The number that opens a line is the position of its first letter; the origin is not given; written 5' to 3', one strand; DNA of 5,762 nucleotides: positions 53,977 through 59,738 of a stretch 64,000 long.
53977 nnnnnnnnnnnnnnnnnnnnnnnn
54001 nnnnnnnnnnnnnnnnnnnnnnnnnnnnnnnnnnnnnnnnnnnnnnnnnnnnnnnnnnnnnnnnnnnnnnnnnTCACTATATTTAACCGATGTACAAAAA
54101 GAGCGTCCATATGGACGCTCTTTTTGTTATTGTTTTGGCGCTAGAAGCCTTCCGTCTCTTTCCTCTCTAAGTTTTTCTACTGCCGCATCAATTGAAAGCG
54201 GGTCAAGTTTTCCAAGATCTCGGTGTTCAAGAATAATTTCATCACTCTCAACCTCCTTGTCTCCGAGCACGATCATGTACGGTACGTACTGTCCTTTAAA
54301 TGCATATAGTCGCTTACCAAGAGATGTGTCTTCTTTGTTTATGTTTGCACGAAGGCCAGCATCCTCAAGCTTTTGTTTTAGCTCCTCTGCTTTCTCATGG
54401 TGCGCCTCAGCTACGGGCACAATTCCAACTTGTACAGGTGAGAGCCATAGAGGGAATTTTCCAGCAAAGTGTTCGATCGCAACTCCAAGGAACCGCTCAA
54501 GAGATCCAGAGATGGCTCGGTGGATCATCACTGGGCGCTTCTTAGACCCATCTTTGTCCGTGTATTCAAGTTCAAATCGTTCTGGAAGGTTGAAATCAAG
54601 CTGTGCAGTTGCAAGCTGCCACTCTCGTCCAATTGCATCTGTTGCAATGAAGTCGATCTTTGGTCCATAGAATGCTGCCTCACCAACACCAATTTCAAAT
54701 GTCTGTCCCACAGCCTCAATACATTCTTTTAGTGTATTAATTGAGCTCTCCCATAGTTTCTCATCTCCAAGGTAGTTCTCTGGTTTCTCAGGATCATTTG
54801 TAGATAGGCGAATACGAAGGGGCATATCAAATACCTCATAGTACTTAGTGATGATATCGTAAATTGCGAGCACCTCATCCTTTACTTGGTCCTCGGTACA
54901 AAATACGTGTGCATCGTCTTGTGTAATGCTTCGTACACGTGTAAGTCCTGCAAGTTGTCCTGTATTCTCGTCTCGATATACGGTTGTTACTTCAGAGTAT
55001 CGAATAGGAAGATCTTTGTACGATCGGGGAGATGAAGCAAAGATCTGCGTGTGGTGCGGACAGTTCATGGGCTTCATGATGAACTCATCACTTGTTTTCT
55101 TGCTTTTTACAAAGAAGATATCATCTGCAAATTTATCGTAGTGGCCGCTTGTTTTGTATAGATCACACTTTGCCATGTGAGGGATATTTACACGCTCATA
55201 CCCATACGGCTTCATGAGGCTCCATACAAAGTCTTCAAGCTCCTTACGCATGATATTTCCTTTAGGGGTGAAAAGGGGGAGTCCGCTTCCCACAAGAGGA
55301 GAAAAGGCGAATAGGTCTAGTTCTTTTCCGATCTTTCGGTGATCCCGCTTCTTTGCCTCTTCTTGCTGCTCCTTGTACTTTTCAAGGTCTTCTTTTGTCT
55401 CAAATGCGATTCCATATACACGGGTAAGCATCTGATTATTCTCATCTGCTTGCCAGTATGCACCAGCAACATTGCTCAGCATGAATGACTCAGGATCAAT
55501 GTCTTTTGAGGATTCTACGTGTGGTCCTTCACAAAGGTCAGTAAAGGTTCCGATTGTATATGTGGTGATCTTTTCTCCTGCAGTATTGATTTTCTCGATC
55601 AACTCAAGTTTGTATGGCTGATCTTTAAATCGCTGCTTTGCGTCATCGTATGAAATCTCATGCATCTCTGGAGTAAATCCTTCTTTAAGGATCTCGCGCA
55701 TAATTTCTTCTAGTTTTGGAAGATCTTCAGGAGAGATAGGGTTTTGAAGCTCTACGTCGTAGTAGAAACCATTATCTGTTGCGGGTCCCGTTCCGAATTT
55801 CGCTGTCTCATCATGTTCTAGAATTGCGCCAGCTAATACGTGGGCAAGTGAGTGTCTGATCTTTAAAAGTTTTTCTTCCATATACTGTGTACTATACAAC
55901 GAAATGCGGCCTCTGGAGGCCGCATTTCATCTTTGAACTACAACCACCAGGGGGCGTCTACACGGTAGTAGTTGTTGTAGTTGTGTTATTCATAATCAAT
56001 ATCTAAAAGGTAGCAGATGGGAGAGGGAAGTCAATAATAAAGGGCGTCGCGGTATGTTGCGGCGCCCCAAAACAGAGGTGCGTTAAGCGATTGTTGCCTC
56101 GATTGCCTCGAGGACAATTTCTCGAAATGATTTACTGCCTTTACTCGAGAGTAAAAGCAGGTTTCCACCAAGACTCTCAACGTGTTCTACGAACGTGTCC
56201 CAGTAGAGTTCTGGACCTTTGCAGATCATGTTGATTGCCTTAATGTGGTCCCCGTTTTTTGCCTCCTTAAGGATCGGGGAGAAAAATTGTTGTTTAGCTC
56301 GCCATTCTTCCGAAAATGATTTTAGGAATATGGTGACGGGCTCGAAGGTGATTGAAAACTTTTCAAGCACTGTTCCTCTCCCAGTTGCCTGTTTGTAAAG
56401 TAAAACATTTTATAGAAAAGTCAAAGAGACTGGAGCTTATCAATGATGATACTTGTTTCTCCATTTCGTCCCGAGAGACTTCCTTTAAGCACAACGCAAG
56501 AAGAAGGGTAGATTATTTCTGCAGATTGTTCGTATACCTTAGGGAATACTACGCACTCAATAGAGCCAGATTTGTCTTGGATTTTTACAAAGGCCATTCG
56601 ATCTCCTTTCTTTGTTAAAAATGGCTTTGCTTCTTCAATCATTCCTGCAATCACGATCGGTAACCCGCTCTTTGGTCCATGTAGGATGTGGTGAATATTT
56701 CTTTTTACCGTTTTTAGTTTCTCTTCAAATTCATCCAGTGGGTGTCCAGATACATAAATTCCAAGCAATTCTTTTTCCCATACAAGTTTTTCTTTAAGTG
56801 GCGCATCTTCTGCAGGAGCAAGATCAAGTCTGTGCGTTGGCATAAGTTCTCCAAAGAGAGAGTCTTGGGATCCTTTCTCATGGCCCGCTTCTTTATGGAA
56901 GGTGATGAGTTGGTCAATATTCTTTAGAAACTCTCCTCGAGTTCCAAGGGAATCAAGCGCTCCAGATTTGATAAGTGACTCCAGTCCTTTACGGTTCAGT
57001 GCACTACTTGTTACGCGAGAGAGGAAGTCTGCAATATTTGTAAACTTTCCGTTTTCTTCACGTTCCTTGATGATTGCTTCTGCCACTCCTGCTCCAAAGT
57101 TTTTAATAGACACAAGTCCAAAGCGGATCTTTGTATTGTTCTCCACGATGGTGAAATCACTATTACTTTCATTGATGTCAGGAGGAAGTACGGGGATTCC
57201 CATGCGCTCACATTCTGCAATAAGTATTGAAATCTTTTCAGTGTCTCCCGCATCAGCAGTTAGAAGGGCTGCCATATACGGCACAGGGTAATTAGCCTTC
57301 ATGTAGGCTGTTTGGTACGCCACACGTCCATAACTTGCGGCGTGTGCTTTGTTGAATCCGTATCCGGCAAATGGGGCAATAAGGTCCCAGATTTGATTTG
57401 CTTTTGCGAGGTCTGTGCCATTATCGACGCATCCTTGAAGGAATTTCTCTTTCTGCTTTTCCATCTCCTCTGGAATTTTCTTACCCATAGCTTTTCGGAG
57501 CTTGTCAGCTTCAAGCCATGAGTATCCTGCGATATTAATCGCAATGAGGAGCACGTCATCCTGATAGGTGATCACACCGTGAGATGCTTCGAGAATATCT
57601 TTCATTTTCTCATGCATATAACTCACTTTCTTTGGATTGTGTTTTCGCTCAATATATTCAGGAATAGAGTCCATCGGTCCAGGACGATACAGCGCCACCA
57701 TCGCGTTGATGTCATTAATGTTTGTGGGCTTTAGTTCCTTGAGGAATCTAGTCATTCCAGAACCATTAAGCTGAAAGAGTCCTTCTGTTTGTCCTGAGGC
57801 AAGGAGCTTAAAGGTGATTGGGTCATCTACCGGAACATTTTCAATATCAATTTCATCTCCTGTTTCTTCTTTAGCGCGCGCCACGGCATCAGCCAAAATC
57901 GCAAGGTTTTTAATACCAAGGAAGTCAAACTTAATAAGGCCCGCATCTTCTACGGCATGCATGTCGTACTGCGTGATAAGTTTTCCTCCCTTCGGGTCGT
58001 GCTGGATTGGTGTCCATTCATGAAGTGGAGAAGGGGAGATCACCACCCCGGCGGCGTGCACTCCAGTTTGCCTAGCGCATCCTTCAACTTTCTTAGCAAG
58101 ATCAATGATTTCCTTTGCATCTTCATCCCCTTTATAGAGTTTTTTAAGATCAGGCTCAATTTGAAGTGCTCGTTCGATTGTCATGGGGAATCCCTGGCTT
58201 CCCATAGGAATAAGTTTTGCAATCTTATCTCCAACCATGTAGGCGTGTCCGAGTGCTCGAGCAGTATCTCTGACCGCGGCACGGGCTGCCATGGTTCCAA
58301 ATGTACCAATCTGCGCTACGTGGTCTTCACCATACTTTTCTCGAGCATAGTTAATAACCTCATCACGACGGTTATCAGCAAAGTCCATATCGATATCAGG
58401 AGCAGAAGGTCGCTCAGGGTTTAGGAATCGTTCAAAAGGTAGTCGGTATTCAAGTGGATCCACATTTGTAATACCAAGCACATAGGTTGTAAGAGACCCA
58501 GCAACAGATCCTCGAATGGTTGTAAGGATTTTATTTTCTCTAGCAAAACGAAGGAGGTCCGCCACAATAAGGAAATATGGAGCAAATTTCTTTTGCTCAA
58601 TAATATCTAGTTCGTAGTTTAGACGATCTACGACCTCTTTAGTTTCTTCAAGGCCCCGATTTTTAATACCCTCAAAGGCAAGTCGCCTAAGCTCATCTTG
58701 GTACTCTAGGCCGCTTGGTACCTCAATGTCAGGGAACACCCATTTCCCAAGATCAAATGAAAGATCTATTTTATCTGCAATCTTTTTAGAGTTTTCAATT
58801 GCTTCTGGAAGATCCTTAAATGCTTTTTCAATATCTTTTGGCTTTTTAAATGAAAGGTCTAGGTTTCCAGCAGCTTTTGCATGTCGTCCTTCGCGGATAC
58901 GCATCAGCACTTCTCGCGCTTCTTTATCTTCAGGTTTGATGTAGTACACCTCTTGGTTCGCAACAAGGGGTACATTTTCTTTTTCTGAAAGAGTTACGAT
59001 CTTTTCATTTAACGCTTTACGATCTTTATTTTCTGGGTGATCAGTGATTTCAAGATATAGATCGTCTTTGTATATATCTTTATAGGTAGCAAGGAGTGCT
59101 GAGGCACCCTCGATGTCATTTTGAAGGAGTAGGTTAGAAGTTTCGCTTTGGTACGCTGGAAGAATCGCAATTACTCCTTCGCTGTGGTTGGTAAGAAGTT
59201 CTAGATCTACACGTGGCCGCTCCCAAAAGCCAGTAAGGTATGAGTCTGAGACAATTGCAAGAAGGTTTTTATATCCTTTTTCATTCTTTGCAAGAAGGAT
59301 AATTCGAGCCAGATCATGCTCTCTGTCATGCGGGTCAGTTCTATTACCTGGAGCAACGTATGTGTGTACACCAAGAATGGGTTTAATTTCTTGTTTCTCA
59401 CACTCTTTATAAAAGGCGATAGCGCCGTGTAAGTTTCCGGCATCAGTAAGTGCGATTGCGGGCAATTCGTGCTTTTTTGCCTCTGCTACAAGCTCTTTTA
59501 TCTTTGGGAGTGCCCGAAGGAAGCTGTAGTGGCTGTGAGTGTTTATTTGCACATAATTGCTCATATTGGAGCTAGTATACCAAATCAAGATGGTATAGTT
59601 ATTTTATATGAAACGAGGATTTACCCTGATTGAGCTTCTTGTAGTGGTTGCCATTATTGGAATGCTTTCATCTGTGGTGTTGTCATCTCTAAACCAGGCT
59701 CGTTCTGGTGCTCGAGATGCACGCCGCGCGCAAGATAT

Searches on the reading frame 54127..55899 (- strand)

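Call 17: search_protein_families(library=pfam, proteins=[window:54127-55899:-], max_evalue=0.001)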
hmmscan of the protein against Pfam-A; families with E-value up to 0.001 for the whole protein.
window:54127-55899:- (590 aa): 3 families
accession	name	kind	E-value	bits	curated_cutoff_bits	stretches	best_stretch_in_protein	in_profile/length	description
PF00587.30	tRNA-synt_2b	-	1.2e-45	156.2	29.3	1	267-478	5-179/179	tRNA synthetase class II core domain (G, H, P, S and T)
PF03129.25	HGTP_anticodon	-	4e-18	65.8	21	1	490-579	1-93/94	Anticodon binding domain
PF07973.19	tRNA_SAD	-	8.4e-08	32.5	24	1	111-162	1-44/44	Threonyl and Alanyl tRNA synthetase second additional domain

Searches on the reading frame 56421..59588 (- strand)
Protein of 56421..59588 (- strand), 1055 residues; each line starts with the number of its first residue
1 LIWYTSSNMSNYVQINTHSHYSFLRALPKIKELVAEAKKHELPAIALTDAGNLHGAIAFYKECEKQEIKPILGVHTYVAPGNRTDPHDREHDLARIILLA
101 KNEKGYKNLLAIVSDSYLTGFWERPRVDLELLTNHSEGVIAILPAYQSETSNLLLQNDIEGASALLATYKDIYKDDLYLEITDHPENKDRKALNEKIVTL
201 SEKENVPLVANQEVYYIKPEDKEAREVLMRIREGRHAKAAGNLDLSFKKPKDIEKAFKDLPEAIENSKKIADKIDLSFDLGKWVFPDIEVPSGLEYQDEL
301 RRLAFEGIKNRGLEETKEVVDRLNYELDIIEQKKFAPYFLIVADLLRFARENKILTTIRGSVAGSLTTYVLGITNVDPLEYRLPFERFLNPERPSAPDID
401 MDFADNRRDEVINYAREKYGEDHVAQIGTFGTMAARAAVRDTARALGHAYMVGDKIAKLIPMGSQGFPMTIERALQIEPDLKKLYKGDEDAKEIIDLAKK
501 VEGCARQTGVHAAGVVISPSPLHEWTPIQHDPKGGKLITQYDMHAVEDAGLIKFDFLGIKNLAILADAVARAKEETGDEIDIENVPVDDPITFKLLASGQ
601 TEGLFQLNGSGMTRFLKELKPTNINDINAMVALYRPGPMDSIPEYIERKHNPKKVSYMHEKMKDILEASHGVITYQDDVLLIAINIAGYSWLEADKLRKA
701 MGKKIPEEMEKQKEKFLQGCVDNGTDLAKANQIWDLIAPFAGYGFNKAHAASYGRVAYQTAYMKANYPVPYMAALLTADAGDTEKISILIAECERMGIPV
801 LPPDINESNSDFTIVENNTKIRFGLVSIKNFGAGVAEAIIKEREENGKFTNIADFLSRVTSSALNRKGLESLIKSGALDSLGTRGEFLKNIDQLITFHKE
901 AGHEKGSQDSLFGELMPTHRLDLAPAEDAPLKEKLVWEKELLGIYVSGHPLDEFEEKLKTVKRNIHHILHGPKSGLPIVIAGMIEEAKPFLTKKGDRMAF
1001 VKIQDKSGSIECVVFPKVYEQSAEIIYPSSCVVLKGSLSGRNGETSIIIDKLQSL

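Call 17: search_protein_families(library=pfam, proteins=[window:56421-59588:-], max_evalue=0.001)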
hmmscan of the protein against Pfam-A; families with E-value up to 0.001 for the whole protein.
window:56421-59588:- (1055 aa): 6 families
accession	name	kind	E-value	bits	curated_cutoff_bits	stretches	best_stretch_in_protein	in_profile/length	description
PF07733.18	DNA_pol3_alpha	-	2e-94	316.5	23.9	1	299-558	2-260/260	Bacterial DNA polymerase III alpha NTPase domain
PF17657.6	DNA_pol3_finger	-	1.2e-53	181.3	22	1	561-724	1-166/166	Bacterial DNA polymerase III alpha subunit finger domain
PF02811.25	PHP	-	2.1e-41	142.5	26.4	1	17-184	4-164/164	PHP domain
PF14579.12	HHH_6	-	2.1e-29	102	25.6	1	797-883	1-85/90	Helix-hairpin-helix motif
PF01336.31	tRNA_anti-codon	-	9.8e-12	45.1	27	1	979-1054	2-74/75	OB-fold nucleic acid binding domain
PF12836.13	HHH_3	-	0.00042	20.8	27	0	825-856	16-47/65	Helix-hairpin-helix motif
